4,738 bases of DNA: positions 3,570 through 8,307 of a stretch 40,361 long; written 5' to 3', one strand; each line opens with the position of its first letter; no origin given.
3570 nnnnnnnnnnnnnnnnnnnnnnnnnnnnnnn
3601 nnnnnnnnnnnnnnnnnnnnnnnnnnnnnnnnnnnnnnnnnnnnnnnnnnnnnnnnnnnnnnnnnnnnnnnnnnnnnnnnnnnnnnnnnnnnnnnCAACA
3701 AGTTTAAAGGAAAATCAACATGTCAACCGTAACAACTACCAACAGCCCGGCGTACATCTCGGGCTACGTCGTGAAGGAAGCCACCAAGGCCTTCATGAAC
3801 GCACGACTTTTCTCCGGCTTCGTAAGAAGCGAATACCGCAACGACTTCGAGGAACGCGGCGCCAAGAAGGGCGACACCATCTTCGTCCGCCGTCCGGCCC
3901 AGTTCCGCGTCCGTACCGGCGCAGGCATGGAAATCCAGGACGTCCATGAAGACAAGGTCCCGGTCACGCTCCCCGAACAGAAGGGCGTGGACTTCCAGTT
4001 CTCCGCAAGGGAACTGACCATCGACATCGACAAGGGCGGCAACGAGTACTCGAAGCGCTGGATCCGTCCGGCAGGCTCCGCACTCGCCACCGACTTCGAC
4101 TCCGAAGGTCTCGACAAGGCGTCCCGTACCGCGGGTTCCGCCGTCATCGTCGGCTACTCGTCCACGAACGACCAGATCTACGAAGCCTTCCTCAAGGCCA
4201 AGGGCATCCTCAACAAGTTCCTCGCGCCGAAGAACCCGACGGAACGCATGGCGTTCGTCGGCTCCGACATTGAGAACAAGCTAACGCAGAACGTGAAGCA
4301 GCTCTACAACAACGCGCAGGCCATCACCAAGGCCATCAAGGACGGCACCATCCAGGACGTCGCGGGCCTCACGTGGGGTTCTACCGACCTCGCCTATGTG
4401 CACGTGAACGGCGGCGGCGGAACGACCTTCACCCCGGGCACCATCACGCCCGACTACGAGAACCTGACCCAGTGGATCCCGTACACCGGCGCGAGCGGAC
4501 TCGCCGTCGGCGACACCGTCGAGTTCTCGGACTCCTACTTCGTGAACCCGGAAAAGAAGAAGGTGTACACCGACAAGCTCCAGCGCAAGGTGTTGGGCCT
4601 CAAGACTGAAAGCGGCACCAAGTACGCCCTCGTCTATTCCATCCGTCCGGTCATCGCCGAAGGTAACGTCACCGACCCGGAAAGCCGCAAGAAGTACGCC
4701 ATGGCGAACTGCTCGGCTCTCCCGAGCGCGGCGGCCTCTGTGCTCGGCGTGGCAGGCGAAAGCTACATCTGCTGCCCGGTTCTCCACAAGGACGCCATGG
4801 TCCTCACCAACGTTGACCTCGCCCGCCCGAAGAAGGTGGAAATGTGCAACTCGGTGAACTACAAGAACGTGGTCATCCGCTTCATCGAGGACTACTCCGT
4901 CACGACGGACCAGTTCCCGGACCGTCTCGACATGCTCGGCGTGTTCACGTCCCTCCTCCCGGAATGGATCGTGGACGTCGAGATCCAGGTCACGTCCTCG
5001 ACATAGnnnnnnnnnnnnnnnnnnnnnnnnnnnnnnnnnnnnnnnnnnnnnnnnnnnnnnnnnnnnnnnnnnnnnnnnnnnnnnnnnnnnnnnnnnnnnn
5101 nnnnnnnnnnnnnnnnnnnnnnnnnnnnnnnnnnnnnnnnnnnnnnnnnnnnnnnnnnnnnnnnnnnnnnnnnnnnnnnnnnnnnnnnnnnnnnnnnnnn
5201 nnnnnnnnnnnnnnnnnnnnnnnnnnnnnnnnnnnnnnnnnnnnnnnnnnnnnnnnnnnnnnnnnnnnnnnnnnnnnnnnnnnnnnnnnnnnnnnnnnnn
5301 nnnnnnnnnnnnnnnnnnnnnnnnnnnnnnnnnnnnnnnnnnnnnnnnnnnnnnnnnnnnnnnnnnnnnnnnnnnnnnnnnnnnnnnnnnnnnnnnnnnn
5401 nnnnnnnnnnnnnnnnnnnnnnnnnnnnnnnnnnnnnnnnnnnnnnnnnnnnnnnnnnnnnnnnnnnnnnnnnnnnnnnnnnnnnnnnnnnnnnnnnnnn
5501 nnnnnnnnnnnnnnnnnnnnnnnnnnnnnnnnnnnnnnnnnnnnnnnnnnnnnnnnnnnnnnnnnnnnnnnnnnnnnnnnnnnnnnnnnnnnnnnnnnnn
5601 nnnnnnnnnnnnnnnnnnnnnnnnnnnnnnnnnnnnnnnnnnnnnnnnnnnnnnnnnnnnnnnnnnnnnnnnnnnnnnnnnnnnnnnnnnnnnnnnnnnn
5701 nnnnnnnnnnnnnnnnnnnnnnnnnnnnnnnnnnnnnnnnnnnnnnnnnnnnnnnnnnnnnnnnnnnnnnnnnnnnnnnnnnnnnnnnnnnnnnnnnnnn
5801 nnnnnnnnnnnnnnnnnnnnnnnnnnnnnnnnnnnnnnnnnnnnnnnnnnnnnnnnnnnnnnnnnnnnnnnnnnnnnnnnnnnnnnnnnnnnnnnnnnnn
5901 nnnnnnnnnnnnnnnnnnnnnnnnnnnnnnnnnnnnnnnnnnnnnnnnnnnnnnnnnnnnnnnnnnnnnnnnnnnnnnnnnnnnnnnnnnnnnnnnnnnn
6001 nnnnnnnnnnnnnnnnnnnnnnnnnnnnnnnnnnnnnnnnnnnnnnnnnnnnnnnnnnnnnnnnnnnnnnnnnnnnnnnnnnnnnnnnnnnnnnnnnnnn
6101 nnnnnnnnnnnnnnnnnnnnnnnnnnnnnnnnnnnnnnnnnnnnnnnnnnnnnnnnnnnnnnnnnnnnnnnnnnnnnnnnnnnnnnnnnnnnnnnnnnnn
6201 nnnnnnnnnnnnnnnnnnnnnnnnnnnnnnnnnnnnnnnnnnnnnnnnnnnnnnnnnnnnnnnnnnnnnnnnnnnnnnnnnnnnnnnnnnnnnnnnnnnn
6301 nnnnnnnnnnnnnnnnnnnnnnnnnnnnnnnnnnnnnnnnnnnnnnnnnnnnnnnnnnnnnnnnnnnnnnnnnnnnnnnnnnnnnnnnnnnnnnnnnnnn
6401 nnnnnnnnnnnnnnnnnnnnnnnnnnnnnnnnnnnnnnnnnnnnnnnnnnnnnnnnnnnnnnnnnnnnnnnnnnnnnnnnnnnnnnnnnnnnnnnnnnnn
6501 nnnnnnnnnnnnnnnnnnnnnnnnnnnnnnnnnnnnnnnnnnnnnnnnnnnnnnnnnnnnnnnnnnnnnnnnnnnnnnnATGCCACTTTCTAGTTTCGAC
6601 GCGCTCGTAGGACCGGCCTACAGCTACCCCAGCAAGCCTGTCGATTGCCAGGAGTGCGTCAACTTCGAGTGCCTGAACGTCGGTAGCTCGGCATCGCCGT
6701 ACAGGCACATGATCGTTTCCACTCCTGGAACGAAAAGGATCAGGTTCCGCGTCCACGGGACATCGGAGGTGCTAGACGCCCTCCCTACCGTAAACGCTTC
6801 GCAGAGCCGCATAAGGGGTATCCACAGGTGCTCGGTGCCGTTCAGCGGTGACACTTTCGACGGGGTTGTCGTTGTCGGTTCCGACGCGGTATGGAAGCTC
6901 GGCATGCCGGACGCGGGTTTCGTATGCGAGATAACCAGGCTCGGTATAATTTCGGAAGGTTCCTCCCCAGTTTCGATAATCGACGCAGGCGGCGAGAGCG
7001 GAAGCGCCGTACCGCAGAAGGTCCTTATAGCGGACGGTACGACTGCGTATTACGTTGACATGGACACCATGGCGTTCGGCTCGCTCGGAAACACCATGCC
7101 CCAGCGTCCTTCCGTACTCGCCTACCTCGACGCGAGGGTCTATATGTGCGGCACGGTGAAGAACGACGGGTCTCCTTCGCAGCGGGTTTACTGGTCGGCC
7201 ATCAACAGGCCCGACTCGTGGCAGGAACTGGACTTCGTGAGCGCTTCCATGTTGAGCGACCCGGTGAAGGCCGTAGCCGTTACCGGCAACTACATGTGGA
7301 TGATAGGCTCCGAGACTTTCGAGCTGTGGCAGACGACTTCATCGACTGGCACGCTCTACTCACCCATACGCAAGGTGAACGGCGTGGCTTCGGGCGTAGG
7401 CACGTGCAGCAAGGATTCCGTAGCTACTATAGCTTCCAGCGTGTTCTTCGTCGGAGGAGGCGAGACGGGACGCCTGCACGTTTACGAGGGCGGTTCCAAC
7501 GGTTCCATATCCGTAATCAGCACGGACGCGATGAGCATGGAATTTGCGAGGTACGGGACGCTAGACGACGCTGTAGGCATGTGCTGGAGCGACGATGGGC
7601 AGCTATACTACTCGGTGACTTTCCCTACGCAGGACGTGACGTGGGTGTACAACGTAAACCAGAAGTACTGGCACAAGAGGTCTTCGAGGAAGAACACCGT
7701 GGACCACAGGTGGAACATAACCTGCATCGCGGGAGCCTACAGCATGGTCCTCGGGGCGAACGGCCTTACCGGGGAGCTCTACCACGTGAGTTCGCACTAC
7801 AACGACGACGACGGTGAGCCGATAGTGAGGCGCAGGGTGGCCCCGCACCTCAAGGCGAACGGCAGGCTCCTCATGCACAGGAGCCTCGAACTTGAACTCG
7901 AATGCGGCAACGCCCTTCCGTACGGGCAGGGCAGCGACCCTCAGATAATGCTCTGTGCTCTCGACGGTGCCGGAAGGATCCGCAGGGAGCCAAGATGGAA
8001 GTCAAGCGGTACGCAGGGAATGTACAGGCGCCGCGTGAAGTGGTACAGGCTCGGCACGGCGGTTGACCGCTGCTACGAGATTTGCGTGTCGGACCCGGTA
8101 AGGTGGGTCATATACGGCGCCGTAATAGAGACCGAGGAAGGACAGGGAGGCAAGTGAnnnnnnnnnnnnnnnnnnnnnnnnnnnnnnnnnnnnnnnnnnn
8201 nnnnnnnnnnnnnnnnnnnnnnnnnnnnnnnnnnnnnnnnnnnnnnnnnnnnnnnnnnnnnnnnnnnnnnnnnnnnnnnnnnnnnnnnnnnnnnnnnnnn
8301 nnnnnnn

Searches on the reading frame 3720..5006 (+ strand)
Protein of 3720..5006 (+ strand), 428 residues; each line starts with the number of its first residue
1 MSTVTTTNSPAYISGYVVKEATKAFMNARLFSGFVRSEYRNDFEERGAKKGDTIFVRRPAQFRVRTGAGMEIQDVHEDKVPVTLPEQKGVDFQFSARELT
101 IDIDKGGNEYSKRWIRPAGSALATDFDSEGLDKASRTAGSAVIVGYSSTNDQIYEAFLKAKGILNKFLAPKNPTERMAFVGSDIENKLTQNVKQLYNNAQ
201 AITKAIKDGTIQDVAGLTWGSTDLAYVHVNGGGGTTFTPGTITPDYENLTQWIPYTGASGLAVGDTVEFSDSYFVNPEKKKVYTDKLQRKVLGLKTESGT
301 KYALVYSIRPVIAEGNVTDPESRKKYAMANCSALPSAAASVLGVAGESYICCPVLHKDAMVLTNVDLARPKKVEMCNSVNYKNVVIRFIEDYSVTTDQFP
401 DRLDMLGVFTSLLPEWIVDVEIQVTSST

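Call 18: search_protein_families(library=phrogs, proteins=[window:3720-5006:+], max_evalue=0.001)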
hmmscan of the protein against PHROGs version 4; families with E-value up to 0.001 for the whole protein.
window:3720-5006:+ (428 aa): 2 families
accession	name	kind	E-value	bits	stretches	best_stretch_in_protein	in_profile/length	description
phrog_283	-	head and packaging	2.1e-39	136.9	1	14-415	9-376/385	major head protein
phrog_267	-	head and packaging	6e-06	26.6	1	23-217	51-251/410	major head protein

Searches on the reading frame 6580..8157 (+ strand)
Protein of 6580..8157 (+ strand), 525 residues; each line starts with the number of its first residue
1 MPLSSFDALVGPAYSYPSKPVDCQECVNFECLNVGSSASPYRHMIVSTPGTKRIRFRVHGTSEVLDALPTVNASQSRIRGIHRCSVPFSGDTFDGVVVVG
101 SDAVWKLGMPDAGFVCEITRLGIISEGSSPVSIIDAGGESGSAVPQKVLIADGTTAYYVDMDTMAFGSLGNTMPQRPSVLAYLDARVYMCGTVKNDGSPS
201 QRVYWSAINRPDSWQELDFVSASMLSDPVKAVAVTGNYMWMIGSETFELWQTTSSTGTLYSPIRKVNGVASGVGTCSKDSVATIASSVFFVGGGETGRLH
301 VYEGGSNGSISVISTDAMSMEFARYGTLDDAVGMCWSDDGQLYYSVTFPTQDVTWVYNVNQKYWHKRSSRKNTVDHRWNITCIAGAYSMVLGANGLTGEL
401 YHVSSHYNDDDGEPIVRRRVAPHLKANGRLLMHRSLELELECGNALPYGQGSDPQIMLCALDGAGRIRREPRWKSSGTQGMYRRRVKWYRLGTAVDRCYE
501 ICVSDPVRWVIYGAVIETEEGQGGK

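Call 18: search_protein_families(library=phrogs, proteins=[window:6580-8157:+], max_evalue=0.001)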
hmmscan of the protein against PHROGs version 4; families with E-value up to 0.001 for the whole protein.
window:6580-8157:+ (525 aa): 2 families
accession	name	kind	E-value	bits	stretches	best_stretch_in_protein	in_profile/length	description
phrog_578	-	connector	2.8e-57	195.3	1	119-522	89-473/486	head closure Hc3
phrog_19101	-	unknown function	1.6e-05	24.5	1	464-522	536-594/595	-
